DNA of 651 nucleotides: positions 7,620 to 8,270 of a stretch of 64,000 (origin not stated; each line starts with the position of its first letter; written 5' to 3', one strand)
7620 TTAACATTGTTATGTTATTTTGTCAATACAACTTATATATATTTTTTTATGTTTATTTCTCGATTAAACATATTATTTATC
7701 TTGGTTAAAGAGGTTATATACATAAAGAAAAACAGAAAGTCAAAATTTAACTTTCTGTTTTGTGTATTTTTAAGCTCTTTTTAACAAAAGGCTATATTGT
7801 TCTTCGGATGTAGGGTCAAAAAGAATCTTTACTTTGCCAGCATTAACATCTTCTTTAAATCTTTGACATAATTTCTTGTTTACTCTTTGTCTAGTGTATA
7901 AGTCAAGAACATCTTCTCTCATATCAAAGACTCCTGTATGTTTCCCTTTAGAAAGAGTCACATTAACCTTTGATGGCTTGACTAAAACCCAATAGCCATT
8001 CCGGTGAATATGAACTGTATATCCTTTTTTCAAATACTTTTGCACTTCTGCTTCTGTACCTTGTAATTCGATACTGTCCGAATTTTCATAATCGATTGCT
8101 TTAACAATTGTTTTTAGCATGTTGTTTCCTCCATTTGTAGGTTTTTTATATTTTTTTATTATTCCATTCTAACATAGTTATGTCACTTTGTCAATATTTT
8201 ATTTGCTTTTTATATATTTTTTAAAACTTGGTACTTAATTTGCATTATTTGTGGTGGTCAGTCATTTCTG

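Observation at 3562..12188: Five-copy family of 110-aa basic proteins, each an autonomous promoter-leader-ORF-terminator cassette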

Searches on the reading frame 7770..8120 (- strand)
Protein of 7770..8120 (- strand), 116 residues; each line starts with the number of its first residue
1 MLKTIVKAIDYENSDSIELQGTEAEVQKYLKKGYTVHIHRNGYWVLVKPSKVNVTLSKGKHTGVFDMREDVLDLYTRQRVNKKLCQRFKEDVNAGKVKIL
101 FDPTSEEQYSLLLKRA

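Call 4: search_protein_families(library=pfam, proteins=[window:7770-8120:-], max_evalue=1)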
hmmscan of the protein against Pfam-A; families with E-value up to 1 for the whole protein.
window:7770-8120:- (116 aa): 3 families
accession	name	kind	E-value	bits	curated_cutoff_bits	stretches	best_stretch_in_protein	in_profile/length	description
PF21061.3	Reovirus_L2_7th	-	0.056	13.8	27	1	34-75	30-73/99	Reovirus core-spike protein lambda-2 (L2), 7th domain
PF06794.17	UPF0270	-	0.084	13.5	25.6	0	86-106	40-60/69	Uncharacterised protein family (UPF0270)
PF16103.11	DUF4822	-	0.11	13.2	25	1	40-83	55-100/123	Domain of unknown function (DUF4822)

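Call 5: search_protein_families(library=ncbifam, proteins=[window:7770-8120:-], max_evalue=1)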
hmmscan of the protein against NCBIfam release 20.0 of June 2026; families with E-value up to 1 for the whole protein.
window:7770-8120:- (116 aa): 1 family
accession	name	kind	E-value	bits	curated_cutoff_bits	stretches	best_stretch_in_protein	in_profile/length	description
NF001441.0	PRK00304.1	equivalog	0.0063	16.5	126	0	86-115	39-67/75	hypothetical protein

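Call 10: search_protein_families(library=phrogs, proteins=[window:7770-8120:-], max_evalue=1)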
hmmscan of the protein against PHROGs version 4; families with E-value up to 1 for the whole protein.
window:7770-8120:- (116 aa): 4 families
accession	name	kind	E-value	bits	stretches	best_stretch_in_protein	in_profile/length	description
phrog_23244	-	unknown function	0.083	14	1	24-60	35-67/119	-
phrog_27873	-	unknown function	0.11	13.9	1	57-111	21-72/95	-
phrog_32801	-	unknown function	0.18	12.8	1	5-54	67-114/136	-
phrog_37270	-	unknown function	0.33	10.8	1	15-65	141-189/323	-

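Call 11: search_protein_families(library=padloc, proteins=[window:7770-8120:-], max_evalue=1)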
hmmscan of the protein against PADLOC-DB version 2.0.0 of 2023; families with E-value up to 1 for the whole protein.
window:7770-8120:- (116 aa): 0 families

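Call 14: find_homologous_proteins(query=A2, max_evalue=0.001)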
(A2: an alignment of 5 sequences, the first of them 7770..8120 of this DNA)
Query A2 (5 sequences) (116 aa, profile of the alignment): 20 proteins with E <= 0.001 among 235 candidates.
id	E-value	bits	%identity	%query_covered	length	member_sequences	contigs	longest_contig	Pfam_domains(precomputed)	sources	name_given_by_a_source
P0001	1.4e-48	181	46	97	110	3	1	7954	-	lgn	-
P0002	6.2e-48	179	46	96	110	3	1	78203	-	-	-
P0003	9.6e-48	178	48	97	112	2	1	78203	-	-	-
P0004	1.5e-47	178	47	96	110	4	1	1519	-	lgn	-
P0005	2.1e-47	177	47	95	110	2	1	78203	-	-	-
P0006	9.2e-47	175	93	100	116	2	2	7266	-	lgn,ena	-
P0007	2.1e-46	174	48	97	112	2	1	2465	-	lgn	-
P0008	1.9e-45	171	86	100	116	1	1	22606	-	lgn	-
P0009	2.1e-45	171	48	97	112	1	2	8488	-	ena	-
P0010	4.9e-45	170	52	97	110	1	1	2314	-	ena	-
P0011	2.2e-44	168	45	95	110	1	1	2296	-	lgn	-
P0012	4.6e-43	163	54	95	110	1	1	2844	-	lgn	-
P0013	2.1e-42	161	45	95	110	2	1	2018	-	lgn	-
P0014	4.3e-41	157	52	95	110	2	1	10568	-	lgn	-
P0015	1.4e-40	155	56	88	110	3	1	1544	-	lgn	-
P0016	2.9e-38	148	52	89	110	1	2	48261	-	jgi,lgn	jgi:hypothetical protein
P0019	2.7e-35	138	47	96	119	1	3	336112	-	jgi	jgi:hypothetical protein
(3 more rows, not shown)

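Call 24: find_related_loci(query=A3, collection=genome_contigs, flank=10000)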
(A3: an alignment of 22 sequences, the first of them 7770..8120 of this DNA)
Query A3 (116 aa) in genome_contigs; peptide patterns used: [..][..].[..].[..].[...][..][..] (x = any residue, [..] = any of these).
108 stretches matched a pattern; 10 encode a relative of the query (tblastn E <= 1e-3); 10 distinct loci.
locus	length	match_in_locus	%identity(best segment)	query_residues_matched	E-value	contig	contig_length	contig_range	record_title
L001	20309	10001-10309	45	1-103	2e-29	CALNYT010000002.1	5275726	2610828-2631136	MAG: uncultured Clostridiaceae bacterium isolate LOGT_bin.0076 genome assembly, contig: contig_6810, whole genome shotgu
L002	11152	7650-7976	45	2-112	3e-27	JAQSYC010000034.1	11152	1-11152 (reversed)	MAG: Clostridia bacterium isolate L_E1_T20_A_bin.72 scaffold_9497, whole genome shotgun sequence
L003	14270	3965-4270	43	1-102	5e-27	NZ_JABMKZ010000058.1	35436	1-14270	Paenibacillus alba strain LMG 31323 NODE_57_length_35436_cov_26.597508, whole genome shotgun sequence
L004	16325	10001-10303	45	6-106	5e-27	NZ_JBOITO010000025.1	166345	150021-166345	MAG: Clostridium sp. isolate Enrichment1 NODE_29_length_166345_cov_276.367926, whole genome shotgun sequence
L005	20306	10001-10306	43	1-102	9e-27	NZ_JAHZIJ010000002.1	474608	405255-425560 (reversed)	Paenibacillus oenotherae strain DT7-4 NODE_2_length_474608_cov_19.5003_ID_629, whole genome shotgun sequence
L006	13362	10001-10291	46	6-102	1e-26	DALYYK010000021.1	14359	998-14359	MAG TPA_asm: Candidatus Fimivivens sp. isolate CTOTU47139 NODE_107_length_14359_cov_4.207285, whole genome shotgun seque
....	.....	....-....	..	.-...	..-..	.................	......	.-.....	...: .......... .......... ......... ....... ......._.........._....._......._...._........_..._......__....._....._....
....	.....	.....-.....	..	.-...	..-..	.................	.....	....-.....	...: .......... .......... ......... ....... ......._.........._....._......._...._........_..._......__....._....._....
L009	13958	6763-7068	37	4-104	2e-19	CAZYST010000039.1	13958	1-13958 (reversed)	MAG TPA_asm: uncultured Lachnospiraceae bacterium isolate SRP313737_co1_120 genome assembly, contig: NODE_6703_length_13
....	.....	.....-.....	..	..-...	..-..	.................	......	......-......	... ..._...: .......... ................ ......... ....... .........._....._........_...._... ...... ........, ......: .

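Call 25: find_encoding_contigs(protein=P0019, flank=10000, max_places=3)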
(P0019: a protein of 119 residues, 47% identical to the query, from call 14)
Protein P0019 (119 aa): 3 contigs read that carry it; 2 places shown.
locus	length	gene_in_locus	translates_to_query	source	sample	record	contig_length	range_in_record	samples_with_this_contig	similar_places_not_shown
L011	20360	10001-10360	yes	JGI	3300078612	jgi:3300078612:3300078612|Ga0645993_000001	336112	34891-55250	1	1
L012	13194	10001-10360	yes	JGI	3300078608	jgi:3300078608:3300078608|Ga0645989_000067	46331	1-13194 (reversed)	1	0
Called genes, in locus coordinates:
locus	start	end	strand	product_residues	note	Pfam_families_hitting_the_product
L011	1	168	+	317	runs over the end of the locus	PF10343:Q_salvage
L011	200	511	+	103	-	-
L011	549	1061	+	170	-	-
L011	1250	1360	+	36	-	-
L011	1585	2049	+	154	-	-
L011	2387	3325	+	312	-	PF13353:Fer4_12 (weak), PF04055:Radical_SAM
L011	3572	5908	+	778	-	PF17957:Big_7 (weak)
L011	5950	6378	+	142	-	-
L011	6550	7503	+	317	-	PF01625:PMSR, PF01641:SelR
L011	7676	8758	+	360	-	PF01551:Peptidase_M23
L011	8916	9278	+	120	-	-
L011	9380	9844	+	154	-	PF00293:NUDIX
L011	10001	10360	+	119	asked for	-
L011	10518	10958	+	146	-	PF07486:Hydrolase_2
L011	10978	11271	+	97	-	-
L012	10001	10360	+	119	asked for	-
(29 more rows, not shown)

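Call 27: predict_structure(alignment_id=A3)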
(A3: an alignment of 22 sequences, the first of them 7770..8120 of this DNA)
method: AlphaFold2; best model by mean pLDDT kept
length: 116 residues; sequences in the alignment: 22
mean_pLDDT: 91.4   pTM: 0.75
mean pLDDT of the five models: 91.4, 90.5, 89.4, 89.2, 88.5
residues with pLDDT >= 90: 89; 70-90: 26; 50-70: 1; < 50: 0
segments of 3 or more residues with pLDDT < 50: none
pLDDT, mean of each block of 10 residues (from residue 1): 89 92 91 91 92 93 93 93 95 94 85 87
secondary structure, 60 per line:
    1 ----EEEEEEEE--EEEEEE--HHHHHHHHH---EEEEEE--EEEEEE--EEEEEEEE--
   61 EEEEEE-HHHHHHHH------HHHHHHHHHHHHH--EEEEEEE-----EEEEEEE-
elements in order: E5-12 E15-20 H23-31 E35-40 E43-48 E51-58 E61-66 H68-75 H82-94 E97-103 E109-115

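Call 30: fold_search(model_id=the predicted structure, library=pdb)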
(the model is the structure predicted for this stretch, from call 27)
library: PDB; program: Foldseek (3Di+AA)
matches with E <= 10: 380; with E <= 0.001: 0
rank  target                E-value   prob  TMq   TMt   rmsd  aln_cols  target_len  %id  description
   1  4zbp_C                2.4e-01  0.35  0.28  0.13  16.5       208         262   11  Crystal structure of the AMPCPR-bound AtNUDT7 (released 2015-09-09)
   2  6mvl_A                2.4e-01  0.05  0.07  0.07  14.8        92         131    8  Crystal structure of VISTA bound to a pH-selective antibody Fab fragment (released 2019-10-23)
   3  8rmx_A                3.0e-01  0.09  0.17  0.05  21.6        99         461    8  Transglutaminase 3 in complex with DH patient-derived Fab DH63-A02 (released 2025-03-12)
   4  4ekx_C                3.2e-01  0.12  0.16  0.18  16.5        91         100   11  Crystal Structure of YLDV 14L IL-18 Binding Protein in Complex with Human IL-18 (released 2012-09-26)
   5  9h6j_B                3.2e-01  0.11  0.16  0.05  17.0        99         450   14  Human B4GALNT1 Apo Structure (released 2025-07-16)
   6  4ekx_A                3.4e-01  0.11  0.16  0.18  16.6        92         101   12  Crystal Structure of YLDV 14L IL-18 Binding Protein in Complex with Human IL-18 (released 2012-09-26)
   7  9bc4_A                3.4e-01  0.09  0.17  0.05  22.2       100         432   12  Transglutaminase 2 - Intermediate State (released 2024-07-03)
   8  6a8p_A                3.6e-01  0.08  0.16  0.03  21.8        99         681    9  Transglutaminase 2 mutant G224V in complex with GTP (released 2018-09-26)
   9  4zbp_B                4.3e-01  0.25  0.28  0.13  16.8       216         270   10  Crystal structure of the AMPCPR-bound AtNUDT7 (released 2015-09-09)
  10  8rkh_B                4.6e-01  0.11  0.15  0.09  17.7       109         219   11  Crystal structure of the ZP-N2 and ZP-N3 domains of mouse ZP2 (mZP2-N2N3) (released 2024-03-13)
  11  9h6j_A                4.6e-01  0.08  0.13  0.04  17.1        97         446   13  Human B4GALNT1 Apo Structure (released 2025-07-16)
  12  8rmx_D                5.1e-01  0.08  0.17  0.05  21.6        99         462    8  Transglutaminase 3 in complex with DH patient-derived Fab DH63-A02 (released 2025-03-12)
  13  1l9n_A                5.4e-01  0.08  0.17  0.04  21.6        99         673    8  Three-dimensional structure of the human transglutaminase 3 enzyme: binding of calcium ions change structure for activ (released 2002-05-29)
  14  4zbp_A                5.7e-01  0.20  0.27  0.13  15.4       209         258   13  Crystal structure of the AMPCPR-bound AtNUDT7 (released 2015-09-09)
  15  1zvp_B                5.7e-01  0.12  0.23  0.21  11.1       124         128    6  Crystal Structure of a Protein of Unknown Function VC0802 from Vibrio cholerae, Possible Transport Protein (released 2005-07-19)
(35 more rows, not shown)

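Call 31: fold_search(model_id=the predicted structure, library=viral)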
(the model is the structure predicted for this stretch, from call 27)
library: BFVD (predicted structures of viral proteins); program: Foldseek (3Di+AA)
matches with E <= 10: 653; with E <= 0.001: 0
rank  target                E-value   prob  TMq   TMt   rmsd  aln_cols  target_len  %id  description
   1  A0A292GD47            8.5e-02  0.38  0.23  0.28  13.2       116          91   13  (no name in the UniProt tables at hand)
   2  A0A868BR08            1.7e-01  0.41  0.27  0.26  12.0       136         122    9  (no name in the UniProt tables at hand)
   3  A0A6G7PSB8            2.1e-01  0.21  0.26  0.06  20.5       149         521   11  RNA-dependent RNA polymerase (Fragment) [Pilk tombus-like virus]
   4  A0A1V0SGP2            2.7e-01  0.13  0.23  0.09  16.3       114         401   12  Uncharacterized protein [Hokovirus HKV1]
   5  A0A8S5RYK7            3.0e-01  0.13  0.19  0.23  11.0       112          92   15  Uncharacterized protein [Siphoviridae sp. ctWdm1]
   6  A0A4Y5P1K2            3.0e-01  0.08  0.17  0.16  16.1       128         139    8  Uncharacterized protein [Pantoea phage vB_PagS_AAS21]
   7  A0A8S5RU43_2          3.2e-01  0.75  0.28  0.03  10.4        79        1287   13  (no name in the UniProt tables at hand)
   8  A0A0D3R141            3.4e-01  0.16  0.23  0.23  14.9       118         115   13  Uncharacterized protein [Curionopolis virus]
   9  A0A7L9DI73            3.6e-01  0.30  0.21  0.07   5.4        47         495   19  DNA-binding protein [Passerine adenovirus 1]
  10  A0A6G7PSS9            3.6e-01  0.18  0.24  0.03  20.7       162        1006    9  RNA-dependent RNA polymerase [Merch tombus-like virus]
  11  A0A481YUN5            4.0e-01  0.10  0.20  0.19  15.3        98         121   16  Uncharacterized protein [Marseillevirus LCMAC102]
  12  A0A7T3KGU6            4.0e-01  0.07  0.18  0.12  20.4       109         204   17  (no name in the UniProt tables at hand)
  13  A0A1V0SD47            4.2e-01  0.33  0.24  0.16   7.5        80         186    8  Transmembrane protein [Indivirus ILV1]
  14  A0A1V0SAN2            4.2e-01  0.15  0.22  0.24  11.3       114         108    8  Uncharacterized protein [Catovirus CTV1]
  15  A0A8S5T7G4            4.5e-01  0.10  0.14  0.13  16.0        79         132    8  Uncharacterized protein [Siphoviridae sp. ctxMM9]
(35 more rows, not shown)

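Call 32: search_protein_representatives(alignment_id=A3)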
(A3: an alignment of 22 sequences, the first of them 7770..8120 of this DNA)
Query: 22 sequences, 110 profile positions. Proteins with E-value up to 0.001 (for the whole library): 244; up to 1e-10: 114; up to 1e-30: 8. The best 150 are listed.
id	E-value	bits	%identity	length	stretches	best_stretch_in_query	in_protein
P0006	7.1e-46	170.8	-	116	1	1-109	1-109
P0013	8.0e-45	167.4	-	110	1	1-109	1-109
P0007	1.1e-44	167.0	-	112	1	1-109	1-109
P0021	9.5e-38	144.6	-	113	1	1-109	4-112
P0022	3.6e-37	142.8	-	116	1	4-108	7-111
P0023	6.8e-37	141.9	-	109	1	3-109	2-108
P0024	4.8e-36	139.2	-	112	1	4-106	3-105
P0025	1.1e-32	128.4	-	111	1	1-106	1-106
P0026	1.1e-30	121.9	-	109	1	1-103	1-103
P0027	1.1e-30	121.9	-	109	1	1-104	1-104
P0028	8.2e-30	119.1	-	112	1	6-106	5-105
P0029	2.3e-29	117.6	-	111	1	1-104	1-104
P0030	7.4e-29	116.0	-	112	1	8-108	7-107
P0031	2.0e-28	114.6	-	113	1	1-109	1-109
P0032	3.5e-28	113.8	-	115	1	1-108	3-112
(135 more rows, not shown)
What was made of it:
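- Rarity and taxonomy: 20 clusters by word search, 244 representatives by exhaustive HMM (calls 14, 32). Extremely patchy distribution: 244 representatives among 1.84 billion (call 32).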

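Call 34: search_protein_families(library=pfam, alignment_id=A6, max_evalue=0.01)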
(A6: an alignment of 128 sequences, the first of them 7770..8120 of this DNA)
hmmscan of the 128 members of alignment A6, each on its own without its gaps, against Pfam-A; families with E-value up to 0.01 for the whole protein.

A. member 1, window:7770-8120:- (116 aa): 0 families

B. families by the number of members that match (of 128 scanned): 17 families
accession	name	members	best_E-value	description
PF22421.1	SYY_C-terminal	1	4.9e-18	Tyrosine--tRNA ligase SYY-like C-terminal domain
PF01479.30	S4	1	6.5e-06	S4 domain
PF07943.18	PBP5_C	1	0.00098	Penicillin-binding protein 5, C-terminal domain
PF10651.15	BppU_N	1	0.0011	BppU N-terminal domain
PF17420.7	GP17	1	0.0019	Superinfection exclusion gene product 17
PF20316.5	DUF6612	1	0.0032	Family of unknown function (DUF6612)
PF06477.18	DUF1091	1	0.0033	Protein of unknown function (DUF1091)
PF06068.19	TIP49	1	0.0036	TIP49 P-loop domain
PF11207.13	DUF2989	1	0.0047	Protein of unknown function (DUF2989)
PF02410.21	RsfS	1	0.0048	Ribosomal silencing factor during starvation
PF24759.1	C2HC_ASCIZ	1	0.0059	ASCIZ third C2HC zinc finger domain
PF16805.11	Trans_coact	1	0.0063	Phage late-transcription coactivator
PF11553.14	DUF3231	1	0.0071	Protein of unknown function (DUF3231)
PF05384.16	DegS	1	0.0079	Sensor protein DegS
PF07198.17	DUF1410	1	0.0094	Protein of unknown function (DUF1410)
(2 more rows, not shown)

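Call 35: search_solved_structures(query=A6, max_evalue=10)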
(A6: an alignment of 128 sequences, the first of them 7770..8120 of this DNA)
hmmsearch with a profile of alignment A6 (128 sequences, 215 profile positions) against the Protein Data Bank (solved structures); distinct sequences matched with E-value up to 10: 1.
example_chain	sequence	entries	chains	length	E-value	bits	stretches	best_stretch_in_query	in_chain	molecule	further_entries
8b9x_A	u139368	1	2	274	0.29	14.1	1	109-175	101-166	DDRGK domain-containing protein 1,E3 UFM1-protein ligase 1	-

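Call 38: find_encoding_contigs(protein=P0008, flank=10000, max_places=3)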
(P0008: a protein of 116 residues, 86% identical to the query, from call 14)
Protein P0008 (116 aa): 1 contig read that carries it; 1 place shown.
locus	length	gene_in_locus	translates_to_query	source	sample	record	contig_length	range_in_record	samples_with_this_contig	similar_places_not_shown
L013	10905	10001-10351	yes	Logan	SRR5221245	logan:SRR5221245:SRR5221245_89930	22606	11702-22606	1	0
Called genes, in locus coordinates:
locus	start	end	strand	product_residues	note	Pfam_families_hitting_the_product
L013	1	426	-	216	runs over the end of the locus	PF01381:HTH_3, PF12844:HTH_19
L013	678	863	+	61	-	-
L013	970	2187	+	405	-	PF04055:Radical_SAM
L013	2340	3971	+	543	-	PF00005:ABC_tran, PF02463:SMC_N (faint), PF03193:RsgA_GTPase (faint), PF13555:AAA_29 (faint), PF24883:NPHP3_N (faint), PF00004:AAA (faint), PF12848:ABC_tran_Xtn (weak), PF00005:ABC_tran, +5 more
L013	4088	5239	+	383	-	-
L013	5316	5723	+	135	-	-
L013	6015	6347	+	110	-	-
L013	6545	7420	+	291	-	-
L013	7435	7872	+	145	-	PF04434:SWIM (weak)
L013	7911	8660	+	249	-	PF00583:Acetyltransf_1 (weak), PF17013:Acetyltransf_15 (faint), PF14268:YoaP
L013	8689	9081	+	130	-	PF12675:DUF3795 (weak)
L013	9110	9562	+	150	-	-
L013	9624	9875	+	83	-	-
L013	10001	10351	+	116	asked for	-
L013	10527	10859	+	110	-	-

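Call 39: find_encoding_contigs(protein=P0016, flank=10000, max_places=3)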
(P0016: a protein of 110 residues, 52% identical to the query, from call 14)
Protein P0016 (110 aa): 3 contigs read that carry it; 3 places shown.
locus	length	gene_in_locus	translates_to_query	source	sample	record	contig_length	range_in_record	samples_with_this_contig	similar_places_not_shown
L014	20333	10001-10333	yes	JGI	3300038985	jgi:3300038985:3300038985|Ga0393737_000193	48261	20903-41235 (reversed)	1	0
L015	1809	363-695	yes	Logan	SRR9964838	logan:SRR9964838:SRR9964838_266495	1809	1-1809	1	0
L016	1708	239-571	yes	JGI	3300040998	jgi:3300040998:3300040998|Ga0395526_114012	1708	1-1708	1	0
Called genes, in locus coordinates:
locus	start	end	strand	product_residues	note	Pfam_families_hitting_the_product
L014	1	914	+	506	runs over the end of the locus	PF12161:HsdM_N, PF02384:N6_Mtase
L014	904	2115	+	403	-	PF01420:Methylase_S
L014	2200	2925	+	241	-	-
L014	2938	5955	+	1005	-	PF04313:HSDR_N, PF04851:ResIII, PF18766:SWI2_SNF2, PF22679:T1R_D3-like, PF11867:T1RH-like_C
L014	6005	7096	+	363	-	PF03235:GmrSD_N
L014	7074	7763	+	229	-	-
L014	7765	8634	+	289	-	PF02086:MethyltransfD12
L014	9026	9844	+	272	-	-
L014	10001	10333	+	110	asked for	-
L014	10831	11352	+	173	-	-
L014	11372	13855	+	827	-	-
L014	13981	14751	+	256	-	PF08378:NERD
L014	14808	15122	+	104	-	PF22277:EncFtn-like (weak), PF03232:COQ7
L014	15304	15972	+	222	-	-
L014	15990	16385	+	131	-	PF03479:PCC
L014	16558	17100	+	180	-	PF04011:LemA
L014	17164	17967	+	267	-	PF04536:TPM_phosphatase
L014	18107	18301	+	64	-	-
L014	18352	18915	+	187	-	-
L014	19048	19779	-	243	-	PF20730:YetF_N, PF04239:DUF421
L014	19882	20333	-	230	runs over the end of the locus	PF00027:cNMP_binding, PF13545:HTH_Crp_2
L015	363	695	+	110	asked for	-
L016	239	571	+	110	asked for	-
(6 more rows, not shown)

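Call 40: find_encoding_contigs(protein=P0014, flank=10000, max_places=3)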
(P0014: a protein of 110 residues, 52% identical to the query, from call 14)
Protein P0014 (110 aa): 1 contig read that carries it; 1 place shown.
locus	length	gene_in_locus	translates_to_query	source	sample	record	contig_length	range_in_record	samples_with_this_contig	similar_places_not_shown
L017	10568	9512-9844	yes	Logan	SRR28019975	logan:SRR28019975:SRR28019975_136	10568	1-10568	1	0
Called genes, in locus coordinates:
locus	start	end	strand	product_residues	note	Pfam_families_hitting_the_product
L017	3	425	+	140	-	?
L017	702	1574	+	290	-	PF02086:MethyltransfD12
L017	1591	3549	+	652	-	PF01935:DUF87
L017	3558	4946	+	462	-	PF09376:NurA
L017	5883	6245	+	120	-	PF12643:MazG-like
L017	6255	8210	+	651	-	PF07088:GvpD_P-loop (faint), PF04851:ResIII (faint), PF09848:SLFN-g3_helicase, PF13401:AAA_22 (weak)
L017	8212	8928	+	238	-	-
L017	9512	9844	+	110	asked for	-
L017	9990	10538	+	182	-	PF04011:LemA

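Call 43: find_related_loci(query=A3, collection=viral_contigs, flank=8000)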
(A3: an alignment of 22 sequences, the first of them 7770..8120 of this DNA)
Query A3 (116 aa) in viral_contigs; peptide patterns used: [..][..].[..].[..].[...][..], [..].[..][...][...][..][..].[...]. (x = any residue, [..] = any of these).
20 stretches matched a pattern; 1 encode a relative of the query (tblastn E <= 1e-3); 1 distinct loci.
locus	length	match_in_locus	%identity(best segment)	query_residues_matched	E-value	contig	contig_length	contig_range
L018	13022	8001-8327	43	1-111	3e-29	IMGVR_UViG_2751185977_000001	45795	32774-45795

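Call 44: search_dna_similar(query=window:7770-8120:-, collection=phages, mode=protein, max_evalue=0.001)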
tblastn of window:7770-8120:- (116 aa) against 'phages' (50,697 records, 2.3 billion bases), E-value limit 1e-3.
No match.
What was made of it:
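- Closest known: Phage 'morons'. Different: The family is nearly absent from phage collections (calls 43, 44).
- No hit in 50,697 phage genomes and only one in IMG/VR (calls 43, 44).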

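Call 45: search_dna_similar(query=window:7770-8120:-, collection=plasmids, mode=protein, max_evalue=0.001)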
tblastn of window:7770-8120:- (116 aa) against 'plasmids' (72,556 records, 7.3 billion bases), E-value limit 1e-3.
Records with a match: 1; places in all: 1; records where one place covers at least 80% of the query: 1.
Best place of each record, by identity: <60% 1.
By first word of the organism name: Clostridioides 1.
By predicted mobility (MOB-suite, as given by PLSDB): non-mobilizable 1.
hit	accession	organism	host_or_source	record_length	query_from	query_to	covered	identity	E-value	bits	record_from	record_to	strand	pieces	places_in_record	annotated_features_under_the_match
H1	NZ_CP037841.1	Clostridioides difficile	-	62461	1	102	88%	33.3%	4e-14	74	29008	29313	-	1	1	hypothetical protein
